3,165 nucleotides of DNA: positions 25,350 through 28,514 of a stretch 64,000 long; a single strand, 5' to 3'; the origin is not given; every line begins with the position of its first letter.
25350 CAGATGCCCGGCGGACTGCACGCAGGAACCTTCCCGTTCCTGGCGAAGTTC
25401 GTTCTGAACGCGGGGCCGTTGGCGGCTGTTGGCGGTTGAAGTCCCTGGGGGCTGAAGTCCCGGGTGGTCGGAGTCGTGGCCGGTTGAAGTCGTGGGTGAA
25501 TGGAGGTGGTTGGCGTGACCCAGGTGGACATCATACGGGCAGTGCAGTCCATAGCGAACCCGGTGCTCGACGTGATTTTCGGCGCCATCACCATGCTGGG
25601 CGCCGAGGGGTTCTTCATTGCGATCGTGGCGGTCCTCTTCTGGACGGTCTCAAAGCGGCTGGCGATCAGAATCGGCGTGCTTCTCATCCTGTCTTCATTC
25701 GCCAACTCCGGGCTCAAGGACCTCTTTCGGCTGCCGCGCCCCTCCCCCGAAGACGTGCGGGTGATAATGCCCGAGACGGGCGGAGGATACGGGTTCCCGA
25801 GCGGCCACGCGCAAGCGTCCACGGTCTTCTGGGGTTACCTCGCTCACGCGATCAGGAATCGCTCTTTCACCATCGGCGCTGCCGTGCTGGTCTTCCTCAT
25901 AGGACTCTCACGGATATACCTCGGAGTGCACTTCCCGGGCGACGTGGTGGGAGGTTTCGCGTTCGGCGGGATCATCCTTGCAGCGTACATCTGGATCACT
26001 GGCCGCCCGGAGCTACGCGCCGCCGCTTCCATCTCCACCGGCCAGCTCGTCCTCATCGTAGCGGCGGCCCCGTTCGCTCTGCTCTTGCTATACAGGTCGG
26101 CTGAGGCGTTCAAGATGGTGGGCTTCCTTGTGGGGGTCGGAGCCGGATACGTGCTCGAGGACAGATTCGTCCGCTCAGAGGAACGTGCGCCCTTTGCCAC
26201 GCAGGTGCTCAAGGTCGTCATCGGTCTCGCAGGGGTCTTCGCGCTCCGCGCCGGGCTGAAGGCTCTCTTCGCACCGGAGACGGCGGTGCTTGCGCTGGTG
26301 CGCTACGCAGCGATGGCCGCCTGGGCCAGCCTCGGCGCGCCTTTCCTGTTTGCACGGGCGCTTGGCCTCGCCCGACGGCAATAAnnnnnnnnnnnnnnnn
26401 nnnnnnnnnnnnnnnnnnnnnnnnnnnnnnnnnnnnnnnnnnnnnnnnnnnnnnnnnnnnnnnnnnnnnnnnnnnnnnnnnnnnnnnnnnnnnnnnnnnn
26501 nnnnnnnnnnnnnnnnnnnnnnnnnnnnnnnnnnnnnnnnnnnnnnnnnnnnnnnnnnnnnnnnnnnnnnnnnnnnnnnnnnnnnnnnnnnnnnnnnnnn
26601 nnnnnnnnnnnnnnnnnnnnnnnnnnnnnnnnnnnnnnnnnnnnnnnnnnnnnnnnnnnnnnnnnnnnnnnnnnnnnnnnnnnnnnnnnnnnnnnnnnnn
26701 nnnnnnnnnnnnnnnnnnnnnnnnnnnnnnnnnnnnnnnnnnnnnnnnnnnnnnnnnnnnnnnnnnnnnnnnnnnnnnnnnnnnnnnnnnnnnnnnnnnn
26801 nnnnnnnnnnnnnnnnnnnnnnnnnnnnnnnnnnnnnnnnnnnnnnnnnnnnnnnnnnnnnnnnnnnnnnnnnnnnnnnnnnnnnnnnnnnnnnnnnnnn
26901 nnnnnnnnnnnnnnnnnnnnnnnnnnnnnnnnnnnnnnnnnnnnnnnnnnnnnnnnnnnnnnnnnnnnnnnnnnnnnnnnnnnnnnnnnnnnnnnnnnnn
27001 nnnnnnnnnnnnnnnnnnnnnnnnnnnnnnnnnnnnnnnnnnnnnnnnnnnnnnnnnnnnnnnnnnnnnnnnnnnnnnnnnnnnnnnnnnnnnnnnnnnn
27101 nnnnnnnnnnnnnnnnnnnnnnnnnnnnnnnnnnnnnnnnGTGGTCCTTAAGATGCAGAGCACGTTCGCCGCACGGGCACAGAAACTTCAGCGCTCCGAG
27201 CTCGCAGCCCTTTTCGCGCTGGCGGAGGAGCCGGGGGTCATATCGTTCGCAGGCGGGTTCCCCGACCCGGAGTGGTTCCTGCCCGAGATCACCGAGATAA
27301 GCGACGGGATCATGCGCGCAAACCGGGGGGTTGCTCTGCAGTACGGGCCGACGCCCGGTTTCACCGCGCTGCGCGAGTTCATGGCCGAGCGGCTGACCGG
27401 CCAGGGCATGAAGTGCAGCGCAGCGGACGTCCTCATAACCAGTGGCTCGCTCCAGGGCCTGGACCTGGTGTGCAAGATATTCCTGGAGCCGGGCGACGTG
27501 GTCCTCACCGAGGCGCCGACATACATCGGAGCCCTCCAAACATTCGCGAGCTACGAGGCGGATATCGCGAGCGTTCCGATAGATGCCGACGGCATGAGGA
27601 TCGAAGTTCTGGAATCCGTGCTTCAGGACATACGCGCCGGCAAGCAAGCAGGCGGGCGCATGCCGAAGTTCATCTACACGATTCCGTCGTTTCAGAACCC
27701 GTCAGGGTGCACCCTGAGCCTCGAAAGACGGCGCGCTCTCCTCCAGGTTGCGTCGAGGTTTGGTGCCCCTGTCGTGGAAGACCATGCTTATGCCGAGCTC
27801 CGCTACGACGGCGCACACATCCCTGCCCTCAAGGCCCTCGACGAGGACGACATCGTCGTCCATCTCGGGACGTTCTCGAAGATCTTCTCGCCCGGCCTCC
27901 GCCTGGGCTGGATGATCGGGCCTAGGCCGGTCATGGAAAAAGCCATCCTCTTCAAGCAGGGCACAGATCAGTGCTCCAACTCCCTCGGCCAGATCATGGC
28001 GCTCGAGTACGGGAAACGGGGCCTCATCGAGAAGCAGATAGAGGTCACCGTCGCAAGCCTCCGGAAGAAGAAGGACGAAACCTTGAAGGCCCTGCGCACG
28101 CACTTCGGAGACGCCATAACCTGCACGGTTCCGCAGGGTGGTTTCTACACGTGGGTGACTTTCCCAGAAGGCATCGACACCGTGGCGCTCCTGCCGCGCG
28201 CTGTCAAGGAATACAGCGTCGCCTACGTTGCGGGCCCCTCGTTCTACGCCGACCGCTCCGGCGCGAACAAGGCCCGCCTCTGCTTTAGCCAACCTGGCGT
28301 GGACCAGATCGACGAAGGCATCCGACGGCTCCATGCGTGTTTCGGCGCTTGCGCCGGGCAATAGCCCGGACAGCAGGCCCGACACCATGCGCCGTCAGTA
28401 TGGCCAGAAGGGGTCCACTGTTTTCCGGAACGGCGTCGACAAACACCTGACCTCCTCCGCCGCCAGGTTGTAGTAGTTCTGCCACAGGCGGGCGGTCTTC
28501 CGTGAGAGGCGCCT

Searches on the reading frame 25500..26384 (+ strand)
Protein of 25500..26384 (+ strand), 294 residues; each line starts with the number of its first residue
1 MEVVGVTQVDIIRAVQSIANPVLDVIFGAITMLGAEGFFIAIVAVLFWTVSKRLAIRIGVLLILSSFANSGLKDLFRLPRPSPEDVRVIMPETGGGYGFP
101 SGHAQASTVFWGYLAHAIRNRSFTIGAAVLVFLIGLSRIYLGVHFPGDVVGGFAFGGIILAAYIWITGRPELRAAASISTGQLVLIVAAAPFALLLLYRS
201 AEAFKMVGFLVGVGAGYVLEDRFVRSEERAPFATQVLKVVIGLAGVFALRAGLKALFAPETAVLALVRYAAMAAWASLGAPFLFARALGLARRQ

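Call 39: search_protein_families(library=pfam, proteins=[window:25500-26384:+], max_evalue=0.0001)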
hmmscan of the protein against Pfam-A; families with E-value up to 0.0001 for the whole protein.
window:25500-26384:+ (294 aa): 2 families
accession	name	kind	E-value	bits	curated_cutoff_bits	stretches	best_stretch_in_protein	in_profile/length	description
PF01569.27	PAP2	-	1.4e-22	80.2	27.2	1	56-167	3-125/130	PAP2 superfamily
PF14378.12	PAP2_3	-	4.6e-07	30.3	27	1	94-161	122-189/190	PAP2 superfamily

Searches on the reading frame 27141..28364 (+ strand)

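Call 38: search_protein_families(library=pfam, proteins=[window:27141-28364:+], max_evalue=0.0001)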
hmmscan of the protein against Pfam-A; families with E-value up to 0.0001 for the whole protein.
window:27141-28364:+ (407 aa): 1 family
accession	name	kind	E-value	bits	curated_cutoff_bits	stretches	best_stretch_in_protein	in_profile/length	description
PF00155.27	Aminotran_1_2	-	9.5e-30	104.4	19.7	1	60-397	30-361/361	Aminotransferase class I and II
